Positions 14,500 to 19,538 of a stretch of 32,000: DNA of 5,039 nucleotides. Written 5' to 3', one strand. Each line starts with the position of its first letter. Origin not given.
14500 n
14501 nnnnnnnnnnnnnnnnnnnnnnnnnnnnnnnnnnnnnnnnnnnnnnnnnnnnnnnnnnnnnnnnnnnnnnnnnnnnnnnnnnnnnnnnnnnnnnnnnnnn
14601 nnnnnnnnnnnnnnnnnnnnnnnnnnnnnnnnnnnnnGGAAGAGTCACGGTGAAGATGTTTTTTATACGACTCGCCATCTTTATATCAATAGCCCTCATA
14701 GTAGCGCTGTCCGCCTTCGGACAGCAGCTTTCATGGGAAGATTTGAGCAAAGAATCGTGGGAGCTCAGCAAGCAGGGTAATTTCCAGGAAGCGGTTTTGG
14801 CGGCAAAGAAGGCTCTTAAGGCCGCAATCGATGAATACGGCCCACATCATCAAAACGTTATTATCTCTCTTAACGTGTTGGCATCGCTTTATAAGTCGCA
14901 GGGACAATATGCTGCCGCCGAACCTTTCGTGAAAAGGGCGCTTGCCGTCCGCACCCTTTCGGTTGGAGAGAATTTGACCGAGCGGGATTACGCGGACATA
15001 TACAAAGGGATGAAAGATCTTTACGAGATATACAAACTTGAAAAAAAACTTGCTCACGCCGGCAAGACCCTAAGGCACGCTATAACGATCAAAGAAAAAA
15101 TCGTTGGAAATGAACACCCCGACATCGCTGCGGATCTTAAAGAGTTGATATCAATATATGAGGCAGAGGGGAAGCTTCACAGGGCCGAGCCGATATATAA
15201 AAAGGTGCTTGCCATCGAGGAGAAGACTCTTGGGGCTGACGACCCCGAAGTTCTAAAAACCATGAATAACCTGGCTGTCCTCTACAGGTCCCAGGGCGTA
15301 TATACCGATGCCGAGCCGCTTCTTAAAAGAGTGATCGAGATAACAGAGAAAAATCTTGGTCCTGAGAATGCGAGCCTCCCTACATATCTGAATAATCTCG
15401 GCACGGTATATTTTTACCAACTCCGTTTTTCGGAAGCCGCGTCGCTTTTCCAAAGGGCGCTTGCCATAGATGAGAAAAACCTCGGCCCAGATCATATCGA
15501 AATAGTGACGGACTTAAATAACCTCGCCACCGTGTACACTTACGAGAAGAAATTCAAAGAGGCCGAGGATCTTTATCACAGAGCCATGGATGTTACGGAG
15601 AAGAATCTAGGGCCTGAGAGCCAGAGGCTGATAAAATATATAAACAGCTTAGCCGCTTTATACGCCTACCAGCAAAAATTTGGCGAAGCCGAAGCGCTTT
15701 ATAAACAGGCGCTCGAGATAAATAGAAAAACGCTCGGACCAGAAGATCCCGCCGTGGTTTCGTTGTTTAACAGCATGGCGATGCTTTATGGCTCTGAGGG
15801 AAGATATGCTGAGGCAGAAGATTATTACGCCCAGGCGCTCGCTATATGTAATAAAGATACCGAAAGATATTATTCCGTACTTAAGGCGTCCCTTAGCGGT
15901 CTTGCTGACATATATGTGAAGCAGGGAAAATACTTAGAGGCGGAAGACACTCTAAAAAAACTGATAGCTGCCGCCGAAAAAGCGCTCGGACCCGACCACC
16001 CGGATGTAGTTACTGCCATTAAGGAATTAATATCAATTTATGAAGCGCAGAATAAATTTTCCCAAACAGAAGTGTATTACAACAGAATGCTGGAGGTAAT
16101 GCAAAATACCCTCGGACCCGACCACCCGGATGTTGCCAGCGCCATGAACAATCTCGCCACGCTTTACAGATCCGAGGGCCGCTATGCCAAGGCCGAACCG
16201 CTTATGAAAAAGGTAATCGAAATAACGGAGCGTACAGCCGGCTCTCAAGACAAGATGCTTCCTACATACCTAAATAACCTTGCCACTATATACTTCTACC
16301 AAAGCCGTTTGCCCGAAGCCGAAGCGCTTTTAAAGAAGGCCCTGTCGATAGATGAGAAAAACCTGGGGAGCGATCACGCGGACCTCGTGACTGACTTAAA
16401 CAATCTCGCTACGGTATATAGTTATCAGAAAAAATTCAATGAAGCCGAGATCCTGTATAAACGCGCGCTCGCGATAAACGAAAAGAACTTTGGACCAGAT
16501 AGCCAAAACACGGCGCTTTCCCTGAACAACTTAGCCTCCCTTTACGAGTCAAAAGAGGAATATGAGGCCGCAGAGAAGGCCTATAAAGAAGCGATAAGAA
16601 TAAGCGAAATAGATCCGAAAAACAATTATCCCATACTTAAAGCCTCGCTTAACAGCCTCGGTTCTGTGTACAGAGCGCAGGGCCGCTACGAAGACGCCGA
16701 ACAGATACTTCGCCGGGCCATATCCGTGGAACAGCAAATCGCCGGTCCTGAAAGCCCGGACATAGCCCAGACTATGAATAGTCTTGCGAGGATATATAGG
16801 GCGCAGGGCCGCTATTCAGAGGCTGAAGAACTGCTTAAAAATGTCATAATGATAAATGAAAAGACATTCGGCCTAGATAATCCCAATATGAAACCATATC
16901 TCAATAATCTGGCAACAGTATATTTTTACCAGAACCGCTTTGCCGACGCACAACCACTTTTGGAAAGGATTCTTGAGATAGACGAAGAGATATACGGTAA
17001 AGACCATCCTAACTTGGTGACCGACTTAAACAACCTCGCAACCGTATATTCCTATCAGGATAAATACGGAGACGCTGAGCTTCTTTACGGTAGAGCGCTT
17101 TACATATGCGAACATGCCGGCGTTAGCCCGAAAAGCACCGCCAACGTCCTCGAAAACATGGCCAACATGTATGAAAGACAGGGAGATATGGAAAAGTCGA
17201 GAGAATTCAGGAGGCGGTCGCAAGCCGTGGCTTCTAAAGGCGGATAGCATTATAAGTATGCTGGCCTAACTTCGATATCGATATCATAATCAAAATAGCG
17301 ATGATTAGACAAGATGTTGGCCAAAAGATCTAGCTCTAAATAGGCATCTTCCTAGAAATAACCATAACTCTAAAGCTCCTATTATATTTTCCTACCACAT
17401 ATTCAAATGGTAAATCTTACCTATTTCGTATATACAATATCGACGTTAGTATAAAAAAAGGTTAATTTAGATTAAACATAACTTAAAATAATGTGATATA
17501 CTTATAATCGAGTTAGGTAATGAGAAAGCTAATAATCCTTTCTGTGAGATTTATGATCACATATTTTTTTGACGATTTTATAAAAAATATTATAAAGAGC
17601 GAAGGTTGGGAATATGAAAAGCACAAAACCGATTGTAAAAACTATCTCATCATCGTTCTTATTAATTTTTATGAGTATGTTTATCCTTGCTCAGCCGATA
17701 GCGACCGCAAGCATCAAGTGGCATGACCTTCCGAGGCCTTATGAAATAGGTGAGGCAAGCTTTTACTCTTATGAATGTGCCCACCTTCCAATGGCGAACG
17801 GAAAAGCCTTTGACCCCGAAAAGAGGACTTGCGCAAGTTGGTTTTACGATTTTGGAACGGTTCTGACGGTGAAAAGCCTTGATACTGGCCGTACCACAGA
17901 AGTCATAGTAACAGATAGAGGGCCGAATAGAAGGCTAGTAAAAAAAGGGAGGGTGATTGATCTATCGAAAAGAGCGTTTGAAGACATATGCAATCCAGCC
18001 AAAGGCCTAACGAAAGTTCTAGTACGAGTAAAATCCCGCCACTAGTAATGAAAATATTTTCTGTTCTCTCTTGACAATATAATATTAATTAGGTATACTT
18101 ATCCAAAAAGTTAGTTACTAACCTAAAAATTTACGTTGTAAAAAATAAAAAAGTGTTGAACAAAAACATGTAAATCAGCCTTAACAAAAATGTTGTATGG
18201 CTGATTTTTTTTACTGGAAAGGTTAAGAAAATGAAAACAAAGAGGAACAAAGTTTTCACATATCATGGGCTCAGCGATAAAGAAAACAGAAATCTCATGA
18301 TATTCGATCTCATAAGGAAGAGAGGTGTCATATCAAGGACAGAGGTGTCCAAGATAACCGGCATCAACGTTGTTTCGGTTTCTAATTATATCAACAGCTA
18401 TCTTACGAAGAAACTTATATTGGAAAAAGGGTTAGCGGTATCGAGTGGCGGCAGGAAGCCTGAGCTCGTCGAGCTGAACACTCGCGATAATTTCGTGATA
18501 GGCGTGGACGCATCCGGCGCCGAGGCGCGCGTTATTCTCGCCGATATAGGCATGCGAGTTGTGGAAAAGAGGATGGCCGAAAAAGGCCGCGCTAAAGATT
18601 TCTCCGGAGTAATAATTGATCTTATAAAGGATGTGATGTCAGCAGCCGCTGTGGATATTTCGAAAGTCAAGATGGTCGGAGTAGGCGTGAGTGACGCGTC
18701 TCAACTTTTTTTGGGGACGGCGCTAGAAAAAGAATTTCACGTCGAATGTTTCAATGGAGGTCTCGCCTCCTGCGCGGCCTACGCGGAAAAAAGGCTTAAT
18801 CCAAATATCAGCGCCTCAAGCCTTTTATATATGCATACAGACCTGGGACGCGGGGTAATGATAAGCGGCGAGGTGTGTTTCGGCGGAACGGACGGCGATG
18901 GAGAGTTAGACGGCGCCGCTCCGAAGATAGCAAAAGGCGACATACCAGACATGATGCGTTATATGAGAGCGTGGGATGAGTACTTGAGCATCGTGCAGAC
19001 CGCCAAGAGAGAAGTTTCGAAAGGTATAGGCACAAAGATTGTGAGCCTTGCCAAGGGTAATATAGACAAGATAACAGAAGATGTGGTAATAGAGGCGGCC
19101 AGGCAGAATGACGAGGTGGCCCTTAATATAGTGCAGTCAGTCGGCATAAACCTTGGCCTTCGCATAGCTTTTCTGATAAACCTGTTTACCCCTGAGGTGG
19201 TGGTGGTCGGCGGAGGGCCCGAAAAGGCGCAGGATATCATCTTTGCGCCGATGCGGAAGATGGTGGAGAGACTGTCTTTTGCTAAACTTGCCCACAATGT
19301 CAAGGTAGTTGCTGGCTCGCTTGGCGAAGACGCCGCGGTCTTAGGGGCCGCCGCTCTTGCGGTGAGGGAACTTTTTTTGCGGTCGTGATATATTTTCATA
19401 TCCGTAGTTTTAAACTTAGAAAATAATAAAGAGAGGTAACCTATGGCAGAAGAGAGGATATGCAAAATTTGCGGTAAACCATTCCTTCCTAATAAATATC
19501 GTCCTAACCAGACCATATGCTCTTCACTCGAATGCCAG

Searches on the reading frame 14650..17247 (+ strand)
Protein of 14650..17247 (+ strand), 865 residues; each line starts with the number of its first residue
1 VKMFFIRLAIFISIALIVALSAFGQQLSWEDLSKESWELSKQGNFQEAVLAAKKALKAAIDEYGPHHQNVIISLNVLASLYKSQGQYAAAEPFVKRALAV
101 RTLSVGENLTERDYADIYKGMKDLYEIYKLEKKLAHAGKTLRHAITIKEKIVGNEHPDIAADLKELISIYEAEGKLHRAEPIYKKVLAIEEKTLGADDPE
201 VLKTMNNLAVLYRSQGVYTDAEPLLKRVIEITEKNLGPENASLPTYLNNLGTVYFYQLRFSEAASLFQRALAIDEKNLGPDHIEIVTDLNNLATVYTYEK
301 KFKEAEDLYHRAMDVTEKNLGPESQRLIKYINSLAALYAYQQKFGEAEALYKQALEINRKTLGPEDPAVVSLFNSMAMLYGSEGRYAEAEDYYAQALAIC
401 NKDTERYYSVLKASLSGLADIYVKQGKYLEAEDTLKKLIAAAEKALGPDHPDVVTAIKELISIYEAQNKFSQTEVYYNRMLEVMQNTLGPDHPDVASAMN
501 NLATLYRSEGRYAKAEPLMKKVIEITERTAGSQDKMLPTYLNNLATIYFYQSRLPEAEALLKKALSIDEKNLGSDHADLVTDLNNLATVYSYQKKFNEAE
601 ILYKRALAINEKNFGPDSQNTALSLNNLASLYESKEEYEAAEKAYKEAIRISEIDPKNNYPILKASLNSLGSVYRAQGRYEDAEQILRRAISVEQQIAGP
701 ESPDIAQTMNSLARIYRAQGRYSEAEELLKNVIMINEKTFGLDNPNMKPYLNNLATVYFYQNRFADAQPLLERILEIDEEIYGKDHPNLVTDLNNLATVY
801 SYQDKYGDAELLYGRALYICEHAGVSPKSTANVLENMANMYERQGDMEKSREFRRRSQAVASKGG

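Call 94: search_protein_families(library=pfam, proteins=[window:14650-17247:+])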
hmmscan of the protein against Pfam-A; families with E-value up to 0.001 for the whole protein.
window:14650-17247:+ (865 aa): 26 families (the best 25 are shown)
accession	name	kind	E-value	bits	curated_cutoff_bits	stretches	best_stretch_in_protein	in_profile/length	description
PF13424.12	TPR_12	-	2.4e-169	550.4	30.1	12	540-612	5-77/77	Tetratricopeptide repeat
PF13374.12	TPR_10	-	2.4e-157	507.6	27.5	15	201-240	1-40/42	Tetratricopeptide repeat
PF24885.1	TPR_NPHP3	-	2.2e-129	430.4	100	9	260-361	115-216/239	Nephrocystin-3 TPR domain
PF00515.34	TPR_1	-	2e-77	252.5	27.8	5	583-613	4-34/34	Tetratricopeptide repeat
PF13176.12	TPR_7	-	1.3e-74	240.4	27.9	3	666-695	1-30/36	Tetratricopeptide repeat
PF07719.23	TPR_2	-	4.1e-71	229.7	27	3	245-277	2-34/34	Tetratricopeptide repeat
PF13181.12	TPR_8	-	9.7e-52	169.2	25.7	1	624-653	3-32/34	Tetratricopeptide repeat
PF17874.7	TPR_MalT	-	2.6e-50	172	45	4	587-776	8-189/336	MalT-like TPR region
PF13432.12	TPR_16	-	5.8e-35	119.8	32.7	1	670-729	3-54/65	Tetratricopeptide repeat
PF13428.12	TPR_14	-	1.2e-34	115.6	23.5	0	669-693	6-30/44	Tetratricopeptide repeat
PF14559.12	TPR_19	-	8.4e-30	103.3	25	3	675-735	2-54/68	Tetratricopeptide repeat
PF13431.12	TPR_17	-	2.6e-17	62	24.4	0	492-516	9-33/34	Tetratricopeptide repeat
PF07721.20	TPR_4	-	1.1e-15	57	27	0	669-689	6-26/26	Tetratricopeptide repeat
PF25063.1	ARM_TT21_C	-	6.5e-10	39.7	35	0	494-653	18-160/209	Tetratricopeptide repeat protein 21 C-terminal ARM domain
PF01535.26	PPR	-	2.5e-09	37.2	25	0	372-393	2-23/31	PPR repeat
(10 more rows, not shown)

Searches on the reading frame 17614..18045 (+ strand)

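Call 94: search_protein_families(library=pfam, proteins=[window:17614-18045:+])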
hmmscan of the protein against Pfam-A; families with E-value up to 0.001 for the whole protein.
window:17614-18045:+ (143 aa): 1 family
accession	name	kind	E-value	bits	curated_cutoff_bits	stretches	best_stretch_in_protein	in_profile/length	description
PF03330.24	DPBB_1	-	8.9e-13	48.7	28.8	1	46-136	4-82/83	Lytic transglycolase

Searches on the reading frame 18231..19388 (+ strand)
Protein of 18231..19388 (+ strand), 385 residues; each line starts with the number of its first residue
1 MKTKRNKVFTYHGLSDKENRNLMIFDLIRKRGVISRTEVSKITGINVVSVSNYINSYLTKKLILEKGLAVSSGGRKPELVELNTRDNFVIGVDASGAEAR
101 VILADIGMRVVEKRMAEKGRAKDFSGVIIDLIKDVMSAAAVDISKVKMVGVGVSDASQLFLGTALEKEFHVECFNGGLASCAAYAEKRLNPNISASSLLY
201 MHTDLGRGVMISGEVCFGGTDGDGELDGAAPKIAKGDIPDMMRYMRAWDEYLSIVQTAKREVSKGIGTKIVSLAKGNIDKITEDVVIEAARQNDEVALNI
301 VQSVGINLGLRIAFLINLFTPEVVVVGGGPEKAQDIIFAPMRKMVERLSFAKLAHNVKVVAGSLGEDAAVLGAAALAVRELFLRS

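Call 94: search_protein_families(library=pfam, proteins=[window:18231-19388:+])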
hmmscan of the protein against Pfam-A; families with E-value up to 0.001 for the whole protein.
window:18231-19388:+ (385 aa): 1 family
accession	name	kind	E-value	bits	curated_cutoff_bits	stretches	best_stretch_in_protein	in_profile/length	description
PF00480.26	ROK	-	2.1e-22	80.4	22.9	1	269-378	183-292/294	ROK family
